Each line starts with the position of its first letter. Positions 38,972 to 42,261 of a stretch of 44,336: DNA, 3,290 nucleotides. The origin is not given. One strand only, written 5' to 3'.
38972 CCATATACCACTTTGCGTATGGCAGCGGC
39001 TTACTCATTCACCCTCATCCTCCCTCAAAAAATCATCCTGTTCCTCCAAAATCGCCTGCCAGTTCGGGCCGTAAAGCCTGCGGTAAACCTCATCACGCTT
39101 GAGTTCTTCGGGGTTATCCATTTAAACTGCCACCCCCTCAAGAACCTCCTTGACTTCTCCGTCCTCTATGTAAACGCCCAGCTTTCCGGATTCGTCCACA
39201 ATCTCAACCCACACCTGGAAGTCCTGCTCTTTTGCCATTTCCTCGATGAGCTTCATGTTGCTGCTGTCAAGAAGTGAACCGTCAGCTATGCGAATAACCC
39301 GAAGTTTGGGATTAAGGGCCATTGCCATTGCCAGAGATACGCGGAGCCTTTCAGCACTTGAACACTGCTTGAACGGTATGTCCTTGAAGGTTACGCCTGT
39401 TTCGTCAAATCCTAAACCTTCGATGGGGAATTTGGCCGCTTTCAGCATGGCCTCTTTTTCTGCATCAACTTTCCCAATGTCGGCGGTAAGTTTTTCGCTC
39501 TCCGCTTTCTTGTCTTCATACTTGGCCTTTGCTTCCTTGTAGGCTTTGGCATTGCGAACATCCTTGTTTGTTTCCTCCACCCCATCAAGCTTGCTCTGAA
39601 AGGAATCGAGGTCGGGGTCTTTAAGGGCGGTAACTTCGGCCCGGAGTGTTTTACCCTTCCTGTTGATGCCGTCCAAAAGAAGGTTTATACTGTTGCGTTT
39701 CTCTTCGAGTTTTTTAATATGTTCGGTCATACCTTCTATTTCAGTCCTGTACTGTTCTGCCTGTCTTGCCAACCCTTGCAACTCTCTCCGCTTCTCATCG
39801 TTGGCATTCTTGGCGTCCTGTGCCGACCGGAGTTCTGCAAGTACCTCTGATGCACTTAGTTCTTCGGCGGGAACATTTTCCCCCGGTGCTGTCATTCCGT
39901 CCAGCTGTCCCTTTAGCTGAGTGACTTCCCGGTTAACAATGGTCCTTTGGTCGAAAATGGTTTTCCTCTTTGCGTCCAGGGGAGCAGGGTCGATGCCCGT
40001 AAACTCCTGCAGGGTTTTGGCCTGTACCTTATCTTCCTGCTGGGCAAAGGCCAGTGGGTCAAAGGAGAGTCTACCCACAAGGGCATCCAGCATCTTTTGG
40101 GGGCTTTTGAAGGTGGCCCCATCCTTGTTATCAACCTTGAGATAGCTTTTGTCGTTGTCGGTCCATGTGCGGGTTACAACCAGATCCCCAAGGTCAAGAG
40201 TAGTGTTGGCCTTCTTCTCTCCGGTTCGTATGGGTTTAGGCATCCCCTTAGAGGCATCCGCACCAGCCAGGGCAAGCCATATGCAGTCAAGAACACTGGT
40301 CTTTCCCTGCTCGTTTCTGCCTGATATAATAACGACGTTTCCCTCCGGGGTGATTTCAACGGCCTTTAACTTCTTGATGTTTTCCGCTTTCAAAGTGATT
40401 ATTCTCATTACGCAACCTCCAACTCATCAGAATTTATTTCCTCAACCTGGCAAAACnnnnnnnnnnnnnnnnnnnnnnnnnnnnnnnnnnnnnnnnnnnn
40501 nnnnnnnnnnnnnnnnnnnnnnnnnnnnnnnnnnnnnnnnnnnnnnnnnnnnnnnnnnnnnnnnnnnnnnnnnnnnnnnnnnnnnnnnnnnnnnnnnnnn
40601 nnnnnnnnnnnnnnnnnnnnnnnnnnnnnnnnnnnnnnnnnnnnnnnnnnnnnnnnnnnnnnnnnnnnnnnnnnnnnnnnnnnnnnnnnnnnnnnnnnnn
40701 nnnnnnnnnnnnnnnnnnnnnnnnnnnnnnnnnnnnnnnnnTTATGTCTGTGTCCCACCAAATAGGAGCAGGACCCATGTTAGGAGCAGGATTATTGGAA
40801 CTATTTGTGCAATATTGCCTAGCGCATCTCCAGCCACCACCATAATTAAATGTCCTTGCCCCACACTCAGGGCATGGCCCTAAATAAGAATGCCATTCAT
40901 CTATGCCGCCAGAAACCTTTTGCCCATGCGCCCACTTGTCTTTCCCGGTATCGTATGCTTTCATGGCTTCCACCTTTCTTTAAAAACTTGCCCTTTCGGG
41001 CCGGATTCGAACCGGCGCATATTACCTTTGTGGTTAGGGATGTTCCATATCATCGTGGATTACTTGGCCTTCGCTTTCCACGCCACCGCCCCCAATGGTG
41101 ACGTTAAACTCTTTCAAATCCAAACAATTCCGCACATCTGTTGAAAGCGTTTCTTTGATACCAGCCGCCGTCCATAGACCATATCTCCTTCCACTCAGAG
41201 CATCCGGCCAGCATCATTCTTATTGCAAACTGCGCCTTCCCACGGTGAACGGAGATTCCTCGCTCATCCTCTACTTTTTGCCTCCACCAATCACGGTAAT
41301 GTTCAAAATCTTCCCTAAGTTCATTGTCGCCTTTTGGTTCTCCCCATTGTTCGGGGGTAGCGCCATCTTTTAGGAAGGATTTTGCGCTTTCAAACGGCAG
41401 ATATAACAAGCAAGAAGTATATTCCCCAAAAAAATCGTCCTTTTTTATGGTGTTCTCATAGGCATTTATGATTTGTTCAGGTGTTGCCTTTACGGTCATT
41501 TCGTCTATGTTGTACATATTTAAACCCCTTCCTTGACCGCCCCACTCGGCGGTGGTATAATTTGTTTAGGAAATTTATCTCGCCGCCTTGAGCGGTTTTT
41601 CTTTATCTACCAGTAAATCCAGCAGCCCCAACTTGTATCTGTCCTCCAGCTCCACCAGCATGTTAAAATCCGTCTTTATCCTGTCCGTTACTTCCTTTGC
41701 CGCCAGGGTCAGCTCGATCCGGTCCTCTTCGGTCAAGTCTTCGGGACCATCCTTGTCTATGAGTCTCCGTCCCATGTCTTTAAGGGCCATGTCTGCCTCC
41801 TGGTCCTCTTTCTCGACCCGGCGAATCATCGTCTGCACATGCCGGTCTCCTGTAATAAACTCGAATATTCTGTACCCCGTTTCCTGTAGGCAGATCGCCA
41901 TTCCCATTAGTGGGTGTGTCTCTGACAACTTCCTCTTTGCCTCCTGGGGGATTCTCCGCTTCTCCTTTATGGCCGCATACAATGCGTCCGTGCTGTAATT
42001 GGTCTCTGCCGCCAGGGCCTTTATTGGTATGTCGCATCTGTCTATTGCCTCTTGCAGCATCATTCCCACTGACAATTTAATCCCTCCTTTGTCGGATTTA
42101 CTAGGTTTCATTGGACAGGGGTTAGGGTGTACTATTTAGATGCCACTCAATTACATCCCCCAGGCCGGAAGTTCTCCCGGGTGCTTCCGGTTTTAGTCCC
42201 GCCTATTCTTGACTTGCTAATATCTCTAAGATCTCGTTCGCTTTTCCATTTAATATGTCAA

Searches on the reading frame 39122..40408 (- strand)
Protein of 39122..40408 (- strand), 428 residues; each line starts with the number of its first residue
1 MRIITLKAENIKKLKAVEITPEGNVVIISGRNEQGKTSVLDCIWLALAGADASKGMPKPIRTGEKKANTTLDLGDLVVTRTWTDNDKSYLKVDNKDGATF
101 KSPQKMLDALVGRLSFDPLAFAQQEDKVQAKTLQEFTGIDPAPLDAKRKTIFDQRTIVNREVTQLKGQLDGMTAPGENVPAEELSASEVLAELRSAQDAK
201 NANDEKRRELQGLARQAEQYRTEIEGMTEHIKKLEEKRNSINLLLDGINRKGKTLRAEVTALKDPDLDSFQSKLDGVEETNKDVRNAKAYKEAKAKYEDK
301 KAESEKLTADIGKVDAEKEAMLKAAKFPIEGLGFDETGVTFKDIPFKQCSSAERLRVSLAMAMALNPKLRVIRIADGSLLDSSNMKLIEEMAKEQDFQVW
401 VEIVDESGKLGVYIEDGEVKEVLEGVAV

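Call 14: search_protein_families(library=phrogs, proteins=[window:39122-40408:-], max_evalue=0.001)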
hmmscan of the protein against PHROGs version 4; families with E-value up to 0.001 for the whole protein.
window:39122-40408:- (428 aa): 5 families
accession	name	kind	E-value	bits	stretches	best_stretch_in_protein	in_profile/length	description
phrog_1499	-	unknown function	2.4e-99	334.5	1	1-421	3-425/427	-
phrog_77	-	DNA, RNA and nucleotide metabolism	1.9e-09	37.6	1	1-90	296-380/967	SbcC-like subunit of palindrome specific endonuclease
phrog_7507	-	unknown function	6.4e-08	33.3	1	1-49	2-50/483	-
phrog_4747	-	unknown function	0.00011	22.4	1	1-279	1-290/610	-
phrog_8323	-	unknown function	0.00022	20.9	1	2-69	50-118/623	-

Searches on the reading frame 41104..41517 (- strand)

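Call 14: search_protein_families(library=phrogs, proteins=[window:41104-41517:-], max_evalue=0.001)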
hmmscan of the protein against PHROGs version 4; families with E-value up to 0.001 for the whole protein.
window:41104-41517:- (137 aa): 1 family
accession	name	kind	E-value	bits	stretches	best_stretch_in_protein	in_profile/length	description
phrog_5706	-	unknown function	3.3e-10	41.1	1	12-135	3-129/149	-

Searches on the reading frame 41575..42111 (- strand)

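Call 14: search_protein_families(library=phrogs, proteins=[window:41575-42111:-], max_evalue=0.001)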
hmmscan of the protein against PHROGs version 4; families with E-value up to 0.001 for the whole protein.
window:41575-42111:- (178 aa): 1 family
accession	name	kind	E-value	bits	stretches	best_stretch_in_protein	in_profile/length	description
phrog_1124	-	transcription regulation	5.6e-11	43.3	1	17-172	7-167/177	transcriptional regulator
